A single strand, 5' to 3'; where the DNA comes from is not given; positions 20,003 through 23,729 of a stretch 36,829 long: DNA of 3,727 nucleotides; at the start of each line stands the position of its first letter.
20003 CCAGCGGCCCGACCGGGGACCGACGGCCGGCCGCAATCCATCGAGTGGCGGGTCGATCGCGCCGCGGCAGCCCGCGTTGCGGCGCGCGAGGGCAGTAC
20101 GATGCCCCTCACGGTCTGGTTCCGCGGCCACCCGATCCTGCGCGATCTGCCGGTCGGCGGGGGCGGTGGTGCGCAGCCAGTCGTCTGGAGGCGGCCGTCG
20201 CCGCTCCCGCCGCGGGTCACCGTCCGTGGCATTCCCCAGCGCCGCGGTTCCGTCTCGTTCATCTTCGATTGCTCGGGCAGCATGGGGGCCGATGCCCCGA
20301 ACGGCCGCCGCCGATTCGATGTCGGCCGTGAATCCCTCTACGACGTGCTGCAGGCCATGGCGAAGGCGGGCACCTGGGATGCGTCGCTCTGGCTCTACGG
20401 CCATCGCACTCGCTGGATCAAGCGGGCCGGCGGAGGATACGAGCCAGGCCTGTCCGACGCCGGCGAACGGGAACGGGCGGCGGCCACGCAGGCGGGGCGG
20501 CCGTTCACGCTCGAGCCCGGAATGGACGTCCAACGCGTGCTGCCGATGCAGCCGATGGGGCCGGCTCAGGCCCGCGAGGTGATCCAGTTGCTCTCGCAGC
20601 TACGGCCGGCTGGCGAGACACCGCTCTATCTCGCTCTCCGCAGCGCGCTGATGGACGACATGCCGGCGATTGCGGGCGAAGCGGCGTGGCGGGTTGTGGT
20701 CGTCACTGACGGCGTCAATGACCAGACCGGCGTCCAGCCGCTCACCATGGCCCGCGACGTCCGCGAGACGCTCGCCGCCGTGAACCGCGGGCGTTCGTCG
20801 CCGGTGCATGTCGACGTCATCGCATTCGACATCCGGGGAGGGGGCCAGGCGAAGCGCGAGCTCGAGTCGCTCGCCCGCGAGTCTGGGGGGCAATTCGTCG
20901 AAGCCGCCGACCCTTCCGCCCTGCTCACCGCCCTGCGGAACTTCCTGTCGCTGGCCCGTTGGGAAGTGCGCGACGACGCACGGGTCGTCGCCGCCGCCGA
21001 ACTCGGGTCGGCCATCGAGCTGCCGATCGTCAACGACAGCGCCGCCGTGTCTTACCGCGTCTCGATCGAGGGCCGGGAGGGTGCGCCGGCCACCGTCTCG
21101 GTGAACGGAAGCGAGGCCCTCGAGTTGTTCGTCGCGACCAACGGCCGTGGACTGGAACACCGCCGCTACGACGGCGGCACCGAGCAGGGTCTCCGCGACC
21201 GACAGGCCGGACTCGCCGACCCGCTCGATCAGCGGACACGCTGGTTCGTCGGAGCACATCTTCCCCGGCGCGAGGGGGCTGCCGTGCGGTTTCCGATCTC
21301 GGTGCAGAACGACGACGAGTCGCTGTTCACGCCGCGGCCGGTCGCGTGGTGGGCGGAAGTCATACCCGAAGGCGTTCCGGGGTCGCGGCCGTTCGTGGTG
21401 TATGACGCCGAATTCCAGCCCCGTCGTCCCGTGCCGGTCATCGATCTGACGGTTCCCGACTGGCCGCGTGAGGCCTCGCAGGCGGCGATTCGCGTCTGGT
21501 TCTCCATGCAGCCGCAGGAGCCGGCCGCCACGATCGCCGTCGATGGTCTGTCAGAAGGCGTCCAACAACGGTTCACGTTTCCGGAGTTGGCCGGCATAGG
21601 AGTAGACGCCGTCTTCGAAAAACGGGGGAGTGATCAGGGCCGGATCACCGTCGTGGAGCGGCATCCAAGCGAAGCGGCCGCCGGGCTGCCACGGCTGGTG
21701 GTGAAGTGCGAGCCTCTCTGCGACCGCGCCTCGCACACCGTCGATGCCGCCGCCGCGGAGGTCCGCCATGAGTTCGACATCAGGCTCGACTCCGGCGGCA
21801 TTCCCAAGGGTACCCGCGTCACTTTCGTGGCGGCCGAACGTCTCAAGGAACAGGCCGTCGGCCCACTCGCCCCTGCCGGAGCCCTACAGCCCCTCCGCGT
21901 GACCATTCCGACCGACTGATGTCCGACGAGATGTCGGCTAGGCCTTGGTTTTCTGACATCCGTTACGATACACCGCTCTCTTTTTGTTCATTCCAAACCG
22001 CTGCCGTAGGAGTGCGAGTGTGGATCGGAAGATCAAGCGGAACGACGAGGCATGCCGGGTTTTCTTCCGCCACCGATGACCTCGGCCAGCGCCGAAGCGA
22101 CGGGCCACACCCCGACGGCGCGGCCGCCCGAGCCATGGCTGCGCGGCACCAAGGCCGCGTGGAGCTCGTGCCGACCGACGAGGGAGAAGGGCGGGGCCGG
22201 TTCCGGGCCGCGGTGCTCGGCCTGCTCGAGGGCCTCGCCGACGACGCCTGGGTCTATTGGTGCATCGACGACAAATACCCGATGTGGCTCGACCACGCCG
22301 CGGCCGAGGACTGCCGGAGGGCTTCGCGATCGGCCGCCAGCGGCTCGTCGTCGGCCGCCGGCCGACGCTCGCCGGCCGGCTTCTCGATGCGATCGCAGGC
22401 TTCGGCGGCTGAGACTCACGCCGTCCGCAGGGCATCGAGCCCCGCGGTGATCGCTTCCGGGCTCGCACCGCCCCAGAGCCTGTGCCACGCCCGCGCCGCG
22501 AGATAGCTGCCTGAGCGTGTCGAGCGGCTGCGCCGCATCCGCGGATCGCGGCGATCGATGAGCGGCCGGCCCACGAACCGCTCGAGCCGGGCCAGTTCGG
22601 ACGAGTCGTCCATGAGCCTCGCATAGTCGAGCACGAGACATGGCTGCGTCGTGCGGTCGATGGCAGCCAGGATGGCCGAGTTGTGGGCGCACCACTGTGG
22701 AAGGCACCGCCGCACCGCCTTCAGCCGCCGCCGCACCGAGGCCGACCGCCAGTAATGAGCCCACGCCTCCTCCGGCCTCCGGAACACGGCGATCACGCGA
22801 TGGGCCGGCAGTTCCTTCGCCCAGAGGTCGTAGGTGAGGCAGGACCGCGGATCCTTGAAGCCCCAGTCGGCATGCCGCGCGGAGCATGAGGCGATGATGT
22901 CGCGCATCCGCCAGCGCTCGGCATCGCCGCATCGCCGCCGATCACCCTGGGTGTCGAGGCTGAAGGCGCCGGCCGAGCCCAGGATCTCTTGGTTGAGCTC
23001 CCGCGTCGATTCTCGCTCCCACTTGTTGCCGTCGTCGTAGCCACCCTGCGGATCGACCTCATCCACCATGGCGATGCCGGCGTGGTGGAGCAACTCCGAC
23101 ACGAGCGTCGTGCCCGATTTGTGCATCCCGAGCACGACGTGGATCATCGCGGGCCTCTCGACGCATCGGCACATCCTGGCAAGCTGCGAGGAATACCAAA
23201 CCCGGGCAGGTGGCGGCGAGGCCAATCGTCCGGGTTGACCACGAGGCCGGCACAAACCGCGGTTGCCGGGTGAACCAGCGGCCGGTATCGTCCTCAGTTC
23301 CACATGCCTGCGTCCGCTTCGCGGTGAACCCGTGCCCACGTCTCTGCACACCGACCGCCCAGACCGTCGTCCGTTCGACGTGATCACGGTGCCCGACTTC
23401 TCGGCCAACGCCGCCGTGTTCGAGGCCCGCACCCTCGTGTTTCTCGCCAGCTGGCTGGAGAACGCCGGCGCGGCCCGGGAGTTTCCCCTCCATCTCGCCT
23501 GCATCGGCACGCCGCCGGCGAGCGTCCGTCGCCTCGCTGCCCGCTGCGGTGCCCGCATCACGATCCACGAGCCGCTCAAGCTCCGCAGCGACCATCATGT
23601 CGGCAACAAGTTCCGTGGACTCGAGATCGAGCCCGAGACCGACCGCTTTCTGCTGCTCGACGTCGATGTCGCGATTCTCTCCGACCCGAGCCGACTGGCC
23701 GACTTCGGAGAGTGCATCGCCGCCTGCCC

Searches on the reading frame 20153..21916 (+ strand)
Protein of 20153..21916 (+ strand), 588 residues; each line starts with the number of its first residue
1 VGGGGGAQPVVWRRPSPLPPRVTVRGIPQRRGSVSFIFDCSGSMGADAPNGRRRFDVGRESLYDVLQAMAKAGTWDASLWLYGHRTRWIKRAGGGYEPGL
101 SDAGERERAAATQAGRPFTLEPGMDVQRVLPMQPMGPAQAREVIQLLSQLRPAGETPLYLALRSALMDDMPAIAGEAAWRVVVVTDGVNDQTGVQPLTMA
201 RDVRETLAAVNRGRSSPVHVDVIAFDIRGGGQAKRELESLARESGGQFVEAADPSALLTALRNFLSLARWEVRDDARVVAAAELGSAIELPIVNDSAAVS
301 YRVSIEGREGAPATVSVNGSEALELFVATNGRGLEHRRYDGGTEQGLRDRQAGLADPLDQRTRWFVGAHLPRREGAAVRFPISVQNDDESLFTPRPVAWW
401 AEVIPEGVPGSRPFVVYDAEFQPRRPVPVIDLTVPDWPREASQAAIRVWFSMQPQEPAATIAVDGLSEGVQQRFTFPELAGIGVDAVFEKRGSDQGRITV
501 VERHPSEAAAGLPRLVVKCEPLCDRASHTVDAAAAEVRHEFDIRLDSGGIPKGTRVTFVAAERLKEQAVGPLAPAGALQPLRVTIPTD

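Call 53: predict_structure(alignment_id=A2)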
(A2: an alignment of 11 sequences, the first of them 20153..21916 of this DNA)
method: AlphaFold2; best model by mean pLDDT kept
length: 588 residues; sequences in the alignment: 11
mean_pLDDT: 84.5   pTM: 0.66
mean pLDDT of the five models: 84.5, 83.9, 83.4, 80.7, 77.3
residues with pLDDT >= 90: 198; 70-90: 340; 50-70: 37; < 50: 13
segments of 3 or more residues with pLDDT < 50: 1-13
pLDDT, mean of each block of 10 residues (from residue 1): 41 60 76 91 86 90 91 89 91 85 92 92 92 91 92 90 94 86 89 83 91 83 78 76 86 82 86 86 88 70 82 78 81 77 76 87 89 88 84 78 89 81 79 87 92 83 90 85 92 92 88 86 85 92 90 89 82 71 84
secondary structure, 60 per line:
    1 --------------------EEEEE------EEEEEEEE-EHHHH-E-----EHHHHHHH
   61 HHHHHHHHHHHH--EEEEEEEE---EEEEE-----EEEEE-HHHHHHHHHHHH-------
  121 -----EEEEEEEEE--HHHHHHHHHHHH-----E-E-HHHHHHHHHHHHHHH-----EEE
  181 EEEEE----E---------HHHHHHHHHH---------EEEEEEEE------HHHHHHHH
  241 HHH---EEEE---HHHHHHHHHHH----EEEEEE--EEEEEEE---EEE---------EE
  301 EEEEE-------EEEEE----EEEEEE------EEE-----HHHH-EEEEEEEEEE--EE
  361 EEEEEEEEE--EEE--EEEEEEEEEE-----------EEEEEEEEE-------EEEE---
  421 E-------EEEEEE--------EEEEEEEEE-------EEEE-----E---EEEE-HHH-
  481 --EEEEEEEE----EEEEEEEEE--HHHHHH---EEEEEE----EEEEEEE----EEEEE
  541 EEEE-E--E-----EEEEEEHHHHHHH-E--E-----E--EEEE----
elements in order: E21-25 E32-39 H42-45 H54-72 E75-82 E86-90 E96-100 H102-113 E126-134 H137-148 H158-172 E178-185 H200-209 E219-226 H233-243 E247-250 H254-264 E269-274 E277-283 E287-289 E299-305 E313-317 E322-327 E334-336 H342-345 E347-356 E359-369 E372-374 E377-386 E398-406 E414-417 E429-434 E443-451 E459-462 E472-475 E483-490 E495-503 H506-511 E515-520 E525-531 E536-544 E555-560 H561-567 E581-584

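Call 55: fold_search(model_id=the predicted structure, library=pdb)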
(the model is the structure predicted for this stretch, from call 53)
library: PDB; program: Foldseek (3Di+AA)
matches with E <= 10: 1037; with E <= 0.001: 120
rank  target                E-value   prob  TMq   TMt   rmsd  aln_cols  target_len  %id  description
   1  7w6b                  7.7e-13  1.00  0.26  0.21  38.8       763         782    9  Crystal Structure of PitA from pilus islet-2 of Streptococcus oralis (released 2022-06-01)
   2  7nvr_6                1.1e-07  1.00  0.27  0.44  15.1       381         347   11  Human Mediator with RNA Polymerase II Pre-initiation complex (released 2021-05-05)
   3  4fx5                  1.2e-07  1.00  0.26  0.35  16.4       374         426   11  von Willebrand factor type A from Catenulispora acidiphila (released 2012-07-18)
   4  7egb_2                1.9e-07  1.00  0.27  0.46  14.3       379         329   11  TFIID-based holo PIC on SCP promoter (released 2021-05-05)
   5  6fpz_A                3.1e-07  1.00  0.27  0.26  12.6       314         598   15  Inter-alpha-inhibitor heavy chain 1, D298A (released 2019-02-27)
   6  1jeq_A                3.1e-07  1.00  0.26  0.28  21.8       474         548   12  Crystal Structure of the Ku Heterodimer (released 2001-08-15)
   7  2nut_B                6.7e-07  1.00  0.23  0.19  15.8       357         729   15  Crystal Structure of the human Sec23a/24a heterodimer, complexed with the SNARE protein Sec22b (released 2007-05-22)
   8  8ag4_A                8.3e-07  1.00  0.25  0.29  20.3       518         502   10  Vaccinia C16 protein bound to Ku70/Ku80 (released 2022-11-09)
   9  5vni_B                8.8e-07  1.00  0.25  0.20  15.9       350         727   13  Crystal structure of Sec23a/Sec24a/Sec22 complexed with a C-terminal FA sorting motif (released 2017-07-05)
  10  6erh_D                9.8e-07  1.00  0.27  0.29  19.6       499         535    9  Complex of XLF and heterodimer Ku bound to DNA (released 2018-10-17)
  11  9eoc_B                1.2e-06  1.00  0.25  0.29  13.6       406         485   10  Structure of the Integrator arm module containing INTS10/13/14 subunits (released 2024-06-12)
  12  9q80_K                1.3e-06  1.00  0.24  0.25  20.0       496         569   10  Ku70/80 with Ku70 linker and SAP domain bound to a 153 bp H2AX nucleosome (released 2026-01-14)
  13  9rt2_C1               1.4e-06  1.00  0.25  0.48  12.2       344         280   14  NetF - ANTXR2 structure (C4) (released 2026-02-18)
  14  8ebs_E                1.4e-06  1.00  0.25  0.41   3.6       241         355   14  Initial DNA-lesion (Cy5) binding by XPC and TFIIH (released 2023-04-19)
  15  6erh_B                1.4e-06  1.00  0.26  0.28  19.6       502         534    8  Complex of XLF and heterodimer Ku bound to DNA (released 2018-10-17)
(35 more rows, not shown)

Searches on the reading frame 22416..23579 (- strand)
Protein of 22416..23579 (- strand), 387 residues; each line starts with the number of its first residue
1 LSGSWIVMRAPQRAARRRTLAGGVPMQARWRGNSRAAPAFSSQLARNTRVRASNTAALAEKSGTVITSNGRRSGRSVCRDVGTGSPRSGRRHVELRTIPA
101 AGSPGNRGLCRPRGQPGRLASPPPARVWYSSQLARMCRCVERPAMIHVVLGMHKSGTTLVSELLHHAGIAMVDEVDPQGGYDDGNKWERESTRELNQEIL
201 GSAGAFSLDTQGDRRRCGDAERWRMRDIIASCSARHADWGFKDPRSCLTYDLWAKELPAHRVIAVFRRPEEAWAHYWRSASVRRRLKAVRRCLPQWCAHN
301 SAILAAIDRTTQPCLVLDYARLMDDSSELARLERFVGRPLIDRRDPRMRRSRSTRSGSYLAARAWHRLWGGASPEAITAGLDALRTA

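Call 7: search_protein_families(library=pfam, proteins=[window:22416-23579:-], max_evalue=0.01)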
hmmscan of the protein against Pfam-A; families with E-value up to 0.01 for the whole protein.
window:22416-23579:- (387 aa): 1 family
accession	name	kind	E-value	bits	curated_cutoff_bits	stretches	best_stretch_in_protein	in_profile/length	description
PF13469.12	Sulfotransfer_3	-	8.3e-10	39.7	27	1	148-340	3-214/216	Sulfotransferase family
